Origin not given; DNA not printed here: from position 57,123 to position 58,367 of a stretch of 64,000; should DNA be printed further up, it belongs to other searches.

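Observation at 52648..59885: Lower-GC defence island: a decaying type I R-M locus carrying two uncharacterised passenger genes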

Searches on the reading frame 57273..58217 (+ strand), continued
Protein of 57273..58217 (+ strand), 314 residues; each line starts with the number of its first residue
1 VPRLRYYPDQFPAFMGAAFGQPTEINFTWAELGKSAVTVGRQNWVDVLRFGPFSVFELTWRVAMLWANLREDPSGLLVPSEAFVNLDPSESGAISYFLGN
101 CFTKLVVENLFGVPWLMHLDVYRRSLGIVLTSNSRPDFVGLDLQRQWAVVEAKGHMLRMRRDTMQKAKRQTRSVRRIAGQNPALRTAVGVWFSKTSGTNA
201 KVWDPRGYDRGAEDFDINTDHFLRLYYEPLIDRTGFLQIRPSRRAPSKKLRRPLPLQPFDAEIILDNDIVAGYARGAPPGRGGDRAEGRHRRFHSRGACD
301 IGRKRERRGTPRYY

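Call 43: search_protein_families(library=pfam, alignment_id=A4, max_evalue=0.00001)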
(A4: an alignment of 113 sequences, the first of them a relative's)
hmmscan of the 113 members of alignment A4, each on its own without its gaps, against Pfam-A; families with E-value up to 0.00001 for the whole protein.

A. member 1, L012:9900-10487:- (196 aa): 1 family
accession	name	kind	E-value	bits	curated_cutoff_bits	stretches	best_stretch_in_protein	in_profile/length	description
PF13274.11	SocA_Panacea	-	3.2e-16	60.7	25.7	1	51-157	2-109/113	Antitoxin SocA-like, Panacea domain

B. families by the number of members that match (of 113 scanned): 127 families (the first 25 are shown)
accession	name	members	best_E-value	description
PF25183.1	OMP_b-brl_4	3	6.3e-88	Outer membrane beta barrel domain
PF13620.12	CarboxypepD_reg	3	5.1e-16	Carboxypeptidase regulatory-like domain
PF19044.6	P-loop_TraG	2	1.9e-206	TraG P-loop domain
PF02384.22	N6_Mtase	2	3.5e-78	N-6 DNA Methylase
PF00872.24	Transposase_mut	2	2.1e-75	Transposase, Mutator family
PF13175.12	AAA_15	2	5.8e-30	AAA ATPase domain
PF13304.12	AAA_21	2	1.4e-24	AAA domain, putative AbiEii toxin, Type IV TA system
PF00589.27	Phage_integrase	2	1.4e-17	Phage integrase family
PF02463.25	SMC_N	2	4.9e-13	RecF/RecN/SMC N terminal domain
PF13476.12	AAA_23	2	3.2e-11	AAA domain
PF10551.15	MULE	2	3.1e-10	MULE transposase domain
PF19955.5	EAD1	2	9.4e-10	Effector-associated domain 1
PF02867.20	Ribonuc_red_lgC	1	6.8e-163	Ribonucleotide reductase, barrel domain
PF01204.24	Trehalase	1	9.1e-139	Trehalase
PF01041.23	DegT_DnrJ_EryC1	1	5.5e-123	DegT/DnrJ/EryC1/StrS aminotransferase family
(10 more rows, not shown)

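Call 44: find_related_loci(query=A2, collection=metagenome_contigs, flank=7000)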
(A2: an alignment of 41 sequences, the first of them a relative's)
Query A2 (359 aa) in metagenome_contigs; peptide patterns used: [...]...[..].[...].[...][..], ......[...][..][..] (x = any residue, [..] = any of these).
396 stretches matched a pattern; 204 encode a relative of the query (tblastn E <= 1e-3); the best 80 are kept; 80 distinct loci.
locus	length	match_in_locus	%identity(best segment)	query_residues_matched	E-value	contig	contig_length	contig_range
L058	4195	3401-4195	100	1-265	0e+0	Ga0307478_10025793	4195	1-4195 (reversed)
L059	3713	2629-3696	57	1-359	5e-129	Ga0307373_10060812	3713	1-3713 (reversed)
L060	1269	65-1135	44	1-358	2e-86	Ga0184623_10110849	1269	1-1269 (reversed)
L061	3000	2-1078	42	1-359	2e-80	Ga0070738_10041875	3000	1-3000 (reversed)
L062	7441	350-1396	38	1-357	1e-75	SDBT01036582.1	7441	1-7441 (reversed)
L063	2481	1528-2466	45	1-312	2e-76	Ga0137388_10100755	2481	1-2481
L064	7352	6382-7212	44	1-278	5e-67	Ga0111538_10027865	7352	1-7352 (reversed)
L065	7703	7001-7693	45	1-232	2e-66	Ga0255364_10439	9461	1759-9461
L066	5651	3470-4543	40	1-359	2e-66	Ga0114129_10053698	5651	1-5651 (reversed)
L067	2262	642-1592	35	1-359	2e-53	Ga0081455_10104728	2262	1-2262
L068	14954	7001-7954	34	1-359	4e-52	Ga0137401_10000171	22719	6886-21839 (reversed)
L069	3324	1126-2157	34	1-352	3e-51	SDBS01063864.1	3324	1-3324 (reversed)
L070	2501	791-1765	34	1-359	2e-51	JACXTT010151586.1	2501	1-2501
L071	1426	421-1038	43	1-207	2e-53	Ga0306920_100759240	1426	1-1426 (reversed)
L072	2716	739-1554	39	1-265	2e-51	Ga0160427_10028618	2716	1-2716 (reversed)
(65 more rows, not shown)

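Call 48: find_related_loci(query=A2, collection=viral_contigs, flank=6000)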
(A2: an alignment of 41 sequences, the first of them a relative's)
Query A2 (359 aa) in viral_contigs; peptide patterns used: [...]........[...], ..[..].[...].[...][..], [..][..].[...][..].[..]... (x = any residue, [..] = any of these).
82 stretches matched a pattern; 1 encode a relative of the query (tblastn E <= 1e-3); 1 distinct loci.
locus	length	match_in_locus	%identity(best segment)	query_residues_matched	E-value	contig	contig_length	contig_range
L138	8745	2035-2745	30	4-238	1e-33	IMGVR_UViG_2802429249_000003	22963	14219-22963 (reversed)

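Call 49: search_protein_families(library=pfam, proteins=[P0121], max_evalue=10)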
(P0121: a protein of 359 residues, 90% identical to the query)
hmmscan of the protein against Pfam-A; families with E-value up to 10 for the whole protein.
P0121 (359 aa): 0 families

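Call 51: search_solved_structures(query=A2, max_evalue=10)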
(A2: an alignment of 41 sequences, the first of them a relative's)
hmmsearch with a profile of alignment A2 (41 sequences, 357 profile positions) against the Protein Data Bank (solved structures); distinct sequences matched with E-value up to 10: 0.

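Call 78: search_dna_similar(query=P0121, collection=plasmids, mode=protein, max_evalue=0.001, max_rows=15)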
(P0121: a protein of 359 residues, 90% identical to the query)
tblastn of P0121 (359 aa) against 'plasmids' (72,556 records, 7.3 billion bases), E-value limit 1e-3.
Records with a match: 2; places in all: 2; records where one place covers at least 80% of the query: 0.
Best place of each record, by identity: <60% 2.
By first word of the organism name: Streptomyces 1; Rothia 1.
By predicted mobility (MOB-suite, as given by PLSDB): non-mobilizable 2.
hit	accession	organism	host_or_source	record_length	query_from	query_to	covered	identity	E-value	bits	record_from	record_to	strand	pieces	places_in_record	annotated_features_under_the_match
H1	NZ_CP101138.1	Streptomyces sp. M92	Monoisolate,Not aplicable,Saloons ...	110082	35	194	45%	34.4%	5e-15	84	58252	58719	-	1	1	hypothetical protein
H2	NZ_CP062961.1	Rothia terrae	culture,dirt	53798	57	160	29%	28.8%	3e-4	50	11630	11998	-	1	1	hypothetical protein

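Call 79: search_protein_families(library=phrogs, proteins=[P0121], max_evalue=1)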
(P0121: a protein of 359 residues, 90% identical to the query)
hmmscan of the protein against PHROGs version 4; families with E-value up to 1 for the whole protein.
P0121 (359 aa): 0 families

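Call 91: search_protein_families(library=padloc, proteins=[L004:1147-4173:+, L004:5120-7948:+], max_evalue=0.00001)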
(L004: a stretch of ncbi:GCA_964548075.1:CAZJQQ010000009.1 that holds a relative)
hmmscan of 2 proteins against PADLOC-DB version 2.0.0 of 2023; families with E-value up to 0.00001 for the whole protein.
L004:1147-4173:+ (1009 aa): 16 families
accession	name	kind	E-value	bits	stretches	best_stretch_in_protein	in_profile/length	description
PDLC00661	HmaB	-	6.6e-133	442.6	2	175-936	134-903/973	DNA-adenine methylase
PDLC00660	HmaB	-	2.3e-131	437.5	2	175-939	135-900/967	DNA-adenine methylase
PDLC03233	MTase_II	-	1.3e-53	180.7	2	469-820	353-705/731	Type II methyltransferase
PDLC03352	MTase_II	-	1e-38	130.8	3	464-647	403-599/1023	Type II methyltransferase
PDLC02189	DUF1156_MTase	-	1e-35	121.2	1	4-815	12-744/944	-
PDLC03314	MTase_II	-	5.1e-25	85.7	2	614-793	547-711/944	Type II methyltransferase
PDLC03319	MTase_II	-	2.4e-12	44.5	1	595-728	273-390/503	Type II methyltransferase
PDLC02541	PglX|PglXI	-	4.1e-11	39.7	1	601-735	481-597/919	PglXI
PDLC04134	mad2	-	8.8e-11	39.3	0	165-219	278-332/492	mads_2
PDLC03312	MTase_II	-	1.6e-10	37.4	1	608-755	521-655/1344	Type II methyltransferase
PDLC03346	MTase_II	-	2.2e-09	33.6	1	605-769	598-745/1068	Type II methyltransferase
PDLC03380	MTase_II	-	3e-08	31.3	0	586-641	234-290/393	Type II methyltransferase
PDLC03367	MTase_II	-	1.6e-07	28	0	181-231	44-93/633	Type II methyltransferase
PDLC03325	MTase_II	-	3.3e-07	27.4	0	177-219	92-132/426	Type II methyltransferase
PDLC03224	MTase_II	-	4.2e-07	27.2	0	169-220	84-135/481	Type II methyltransferase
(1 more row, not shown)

L004:5120-7948:+ (943 aa): 2 families
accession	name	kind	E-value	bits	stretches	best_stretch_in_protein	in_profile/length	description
PDLC00662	HmaC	-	1.8e-140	468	1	5-939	3-935/941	AAA+ ATPase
PDLC02192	DUF499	-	1.1e-52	177.1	1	46-587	34-544/1022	-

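Call 94: search_protein_families(library=pfam, alignment_id=A6, max_evalue=0.0001)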
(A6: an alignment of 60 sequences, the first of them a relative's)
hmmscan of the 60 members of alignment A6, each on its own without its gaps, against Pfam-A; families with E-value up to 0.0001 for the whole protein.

A. member 1, L002:955-2490:+ (512 aa): 1 family
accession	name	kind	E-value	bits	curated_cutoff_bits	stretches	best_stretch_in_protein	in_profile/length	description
PF01420.25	Methylase_S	-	1.6e-26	93.9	22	2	23-182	1-161/168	Type I restriction modification DNA specificity domain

B. families by the number of members that match (of 60 scanned): 31 families (the first 25 are shown)
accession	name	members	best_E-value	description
PF01420.25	Methylase_S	4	1.6e-26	Type I restriction modification DNA specificity domain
PF13091.12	PLDc_2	3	1.2e-20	PLD-like domain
PF00580.27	UvrD-helicase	2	1.6e-50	UvrD/REP helicase N-terminal domain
PF13250.11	DUF4041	2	1.4e-20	Domain of unknown function (DUF4041)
PF07669.17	Eco57I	2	8.5e-20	Eco57I restriction-modification methylase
PF13245.12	AAA_19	2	7e-18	AAA domain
PF10544.15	T5orf172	2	9.9e-15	T5orf172 domain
PF13455.12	MUG113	2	4e-14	Meiotically up-regulated gene 113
PF13361.12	UvrD_C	2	5.3e-11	UvrD-like helicase C-terminal domain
PF01443.25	Viral_helicase1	2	1.1e-08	Viral superfamily 1 RNA helicase core domain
PF02384.22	N6_Mtase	2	2.6e-08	N-6 DNA Methylase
PF13538.12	UvrD_C_2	2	6.5e-08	UvrD-like helicase C-terminal domain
PF07505.17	DUF5131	1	7.1e-96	Protein of unknown function (DUF5131)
PF01555.25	N6_N4_Mtase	1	5.9e-38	DNA methylase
PF09019.17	EcoRII-C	1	5.4e-33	EcoRII C terminal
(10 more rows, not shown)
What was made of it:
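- The tightly linked upstream genes of 60 family members include Methylase_S (4), PLDc_2 (3), UvrD helicases (2), Eco57I (2), EcoRII-C, DUF499 and SduA_C (call 94). Family members sit behind very different partners (call 94).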
